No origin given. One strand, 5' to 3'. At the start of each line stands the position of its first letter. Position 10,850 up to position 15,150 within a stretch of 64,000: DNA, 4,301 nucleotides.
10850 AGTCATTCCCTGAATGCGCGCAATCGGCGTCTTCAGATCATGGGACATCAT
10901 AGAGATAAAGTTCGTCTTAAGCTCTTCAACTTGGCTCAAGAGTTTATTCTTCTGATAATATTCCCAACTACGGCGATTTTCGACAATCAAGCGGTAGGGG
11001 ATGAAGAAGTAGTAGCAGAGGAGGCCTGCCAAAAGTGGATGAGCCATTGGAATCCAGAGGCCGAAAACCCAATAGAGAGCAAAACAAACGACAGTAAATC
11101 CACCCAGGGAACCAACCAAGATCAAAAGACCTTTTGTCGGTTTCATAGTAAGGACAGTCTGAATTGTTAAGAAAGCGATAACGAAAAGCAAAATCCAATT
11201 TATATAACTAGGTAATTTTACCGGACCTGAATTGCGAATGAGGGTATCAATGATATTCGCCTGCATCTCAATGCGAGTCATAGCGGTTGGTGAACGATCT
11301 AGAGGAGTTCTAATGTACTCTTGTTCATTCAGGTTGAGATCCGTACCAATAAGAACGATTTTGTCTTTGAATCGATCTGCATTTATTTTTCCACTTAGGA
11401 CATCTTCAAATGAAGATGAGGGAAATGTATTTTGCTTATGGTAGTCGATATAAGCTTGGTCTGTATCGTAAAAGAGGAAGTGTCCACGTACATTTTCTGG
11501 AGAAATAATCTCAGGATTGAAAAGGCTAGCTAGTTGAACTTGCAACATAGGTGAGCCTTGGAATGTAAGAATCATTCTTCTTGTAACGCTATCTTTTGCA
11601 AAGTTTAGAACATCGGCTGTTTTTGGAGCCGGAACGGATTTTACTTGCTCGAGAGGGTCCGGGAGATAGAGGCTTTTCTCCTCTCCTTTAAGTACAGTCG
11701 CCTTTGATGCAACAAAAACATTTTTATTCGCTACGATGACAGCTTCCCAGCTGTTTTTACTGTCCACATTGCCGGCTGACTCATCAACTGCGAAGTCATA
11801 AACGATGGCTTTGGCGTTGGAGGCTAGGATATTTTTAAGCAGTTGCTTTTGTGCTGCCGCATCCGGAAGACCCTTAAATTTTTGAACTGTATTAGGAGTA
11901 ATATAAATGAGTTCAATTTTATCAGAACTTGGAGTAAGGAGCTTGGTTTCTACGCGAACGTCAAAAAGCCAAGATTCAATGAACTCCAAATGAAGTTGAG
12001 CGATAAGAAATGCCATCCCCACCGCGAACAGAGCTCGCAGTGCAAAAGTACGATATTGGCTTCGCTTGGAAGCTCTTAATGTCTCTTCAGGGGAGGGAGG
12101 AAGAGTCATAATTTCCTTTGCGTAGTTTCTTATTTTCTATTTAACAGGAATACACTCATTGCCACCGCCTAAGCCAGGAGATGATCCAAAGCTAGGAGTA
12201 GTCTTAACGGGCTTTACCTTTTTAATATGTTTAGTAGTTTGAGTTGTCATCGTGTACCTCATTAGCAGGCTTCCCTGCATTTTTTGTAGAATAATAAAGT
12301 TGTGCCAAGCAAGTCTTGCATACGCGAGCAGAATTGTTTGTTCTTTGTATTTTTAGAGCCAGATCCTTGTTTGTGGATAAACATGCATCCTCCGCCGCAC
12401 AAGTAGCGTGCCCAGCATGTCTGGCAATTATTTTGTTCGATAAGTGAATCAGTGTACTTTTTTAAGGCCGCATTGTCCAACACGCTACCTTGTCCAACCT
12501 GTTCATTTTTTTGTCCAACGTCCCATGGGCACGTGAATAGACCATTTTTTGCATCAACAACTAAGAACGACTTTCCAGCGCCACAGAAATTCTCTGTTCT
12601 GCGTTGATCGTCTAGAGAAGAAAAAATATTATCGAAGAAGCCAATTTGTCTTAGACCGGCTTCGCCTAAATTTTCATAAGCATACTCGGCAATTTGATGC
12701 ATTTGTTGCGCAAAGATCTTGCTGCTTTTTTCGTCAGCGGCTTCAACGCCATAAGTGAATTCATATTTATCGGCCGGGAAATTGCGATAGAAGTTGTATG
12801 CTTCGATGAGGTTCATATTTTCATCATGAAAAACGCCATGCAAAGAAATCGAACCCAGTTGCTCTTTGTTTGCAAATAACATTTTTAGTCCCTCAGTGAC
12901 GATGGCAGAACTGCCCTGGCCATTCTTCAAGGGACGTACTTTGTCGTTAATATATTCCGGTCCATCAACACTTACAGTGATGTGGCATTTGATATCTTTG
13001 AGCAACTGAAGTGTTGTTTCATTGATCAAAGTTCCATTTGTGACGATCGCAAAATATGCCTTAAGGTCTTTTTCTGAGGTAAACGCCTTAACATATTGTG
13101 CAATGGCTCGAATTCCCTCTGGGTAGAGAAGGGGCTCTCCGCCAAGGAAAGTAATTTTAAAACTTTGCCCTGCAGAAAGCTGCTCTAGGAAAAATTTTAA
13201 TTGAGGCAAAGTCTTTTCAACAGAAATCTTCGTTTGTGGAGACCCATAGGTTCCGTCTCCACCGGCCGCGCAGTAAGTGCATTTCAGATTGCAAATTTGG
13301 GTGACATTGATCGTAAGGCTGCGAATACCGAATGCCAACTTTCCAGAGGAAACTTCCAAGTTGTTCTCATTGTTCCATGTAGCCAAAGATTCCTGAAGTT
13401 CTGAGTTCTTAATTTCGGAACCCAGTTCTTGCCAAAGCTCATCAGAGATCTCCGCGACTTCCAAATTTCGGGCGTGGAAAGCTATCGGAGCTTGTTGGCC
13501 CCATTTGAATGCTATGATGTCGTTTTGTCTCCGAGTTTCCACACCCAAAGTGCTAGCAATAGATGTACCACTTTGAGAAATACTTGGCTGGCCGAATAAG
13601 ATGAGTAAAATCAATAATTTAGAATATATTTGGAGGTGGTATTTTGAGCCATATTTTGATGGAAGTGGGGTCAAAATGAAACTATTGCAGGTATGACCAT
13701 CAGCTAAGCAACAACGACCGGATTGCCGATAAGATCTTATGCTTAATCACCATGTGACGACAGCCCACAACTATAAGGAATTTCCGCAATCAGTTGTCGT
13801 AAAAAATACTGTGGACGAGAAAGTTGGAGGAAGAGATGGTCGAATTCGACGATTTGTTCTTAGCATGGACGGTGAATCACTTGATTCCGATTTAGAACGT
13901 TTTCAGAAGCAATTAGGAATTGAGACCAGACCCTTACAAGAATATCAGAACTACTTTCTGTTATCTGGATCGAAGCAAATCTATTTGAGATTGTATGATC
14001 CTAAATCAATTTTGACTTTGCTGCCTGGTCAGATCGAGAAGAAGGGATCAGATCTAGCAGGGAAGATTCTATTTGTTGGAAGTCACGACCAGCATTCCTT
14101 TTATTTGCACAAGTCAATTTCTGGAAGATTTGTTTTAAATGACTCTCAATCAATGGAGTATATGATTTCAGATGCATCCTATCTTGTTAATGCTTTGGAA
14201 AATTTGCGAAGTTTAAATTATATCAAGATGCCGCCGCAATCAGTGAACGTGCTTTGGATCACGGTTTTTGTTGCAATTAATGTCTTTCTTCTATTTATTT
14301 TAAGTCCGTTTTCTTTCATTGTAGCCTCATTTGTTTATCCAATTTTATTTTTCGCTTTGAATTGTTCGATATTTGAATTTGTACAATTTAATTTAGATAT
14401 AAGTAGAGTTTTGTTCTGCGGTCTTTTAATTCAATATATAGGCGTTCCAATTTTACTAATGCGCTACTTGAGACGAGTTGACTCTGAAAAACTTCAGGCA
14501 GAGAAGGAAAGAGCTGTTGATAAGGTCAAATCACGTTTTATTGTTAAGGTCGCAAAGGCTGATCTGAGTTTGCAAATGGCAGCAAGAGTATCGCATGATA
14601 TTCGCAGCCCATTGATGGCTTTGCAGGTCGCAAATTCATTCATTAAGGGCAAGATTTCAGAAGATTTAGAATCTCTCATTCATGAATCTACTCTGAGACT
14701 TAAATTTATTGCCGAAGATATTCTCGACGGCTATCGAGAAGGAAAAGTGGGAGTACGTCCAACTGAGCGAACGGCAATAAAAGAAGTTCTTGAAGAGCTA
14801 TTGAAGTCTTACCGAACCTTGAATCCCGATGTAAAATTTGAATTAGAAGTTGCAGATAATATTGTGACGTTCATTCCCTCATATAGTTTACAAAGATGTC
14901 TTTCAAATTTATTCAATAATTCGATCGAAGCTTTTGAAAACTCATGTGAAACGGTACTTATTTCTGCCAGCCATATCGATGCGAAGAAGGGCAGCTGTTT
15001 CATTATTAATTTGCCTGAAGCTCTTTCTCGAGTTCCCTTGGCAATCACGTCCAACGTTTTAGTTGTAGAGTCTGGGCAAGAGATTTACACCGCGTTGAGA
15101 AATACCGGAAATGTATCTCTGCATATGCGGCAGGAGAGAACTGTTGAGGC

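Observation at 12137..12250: Peptide architecture suggests a new crosslink type and a double-glycine release site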

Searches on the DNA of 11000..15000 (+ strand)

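Call 7: search_dna_similar(query=window:11000-15000:+, collection=plasmids, mode=near, max_rows=5)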
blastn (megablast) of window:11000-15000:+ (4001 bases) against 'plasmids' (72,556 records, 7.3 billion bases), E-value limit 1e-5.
No match.
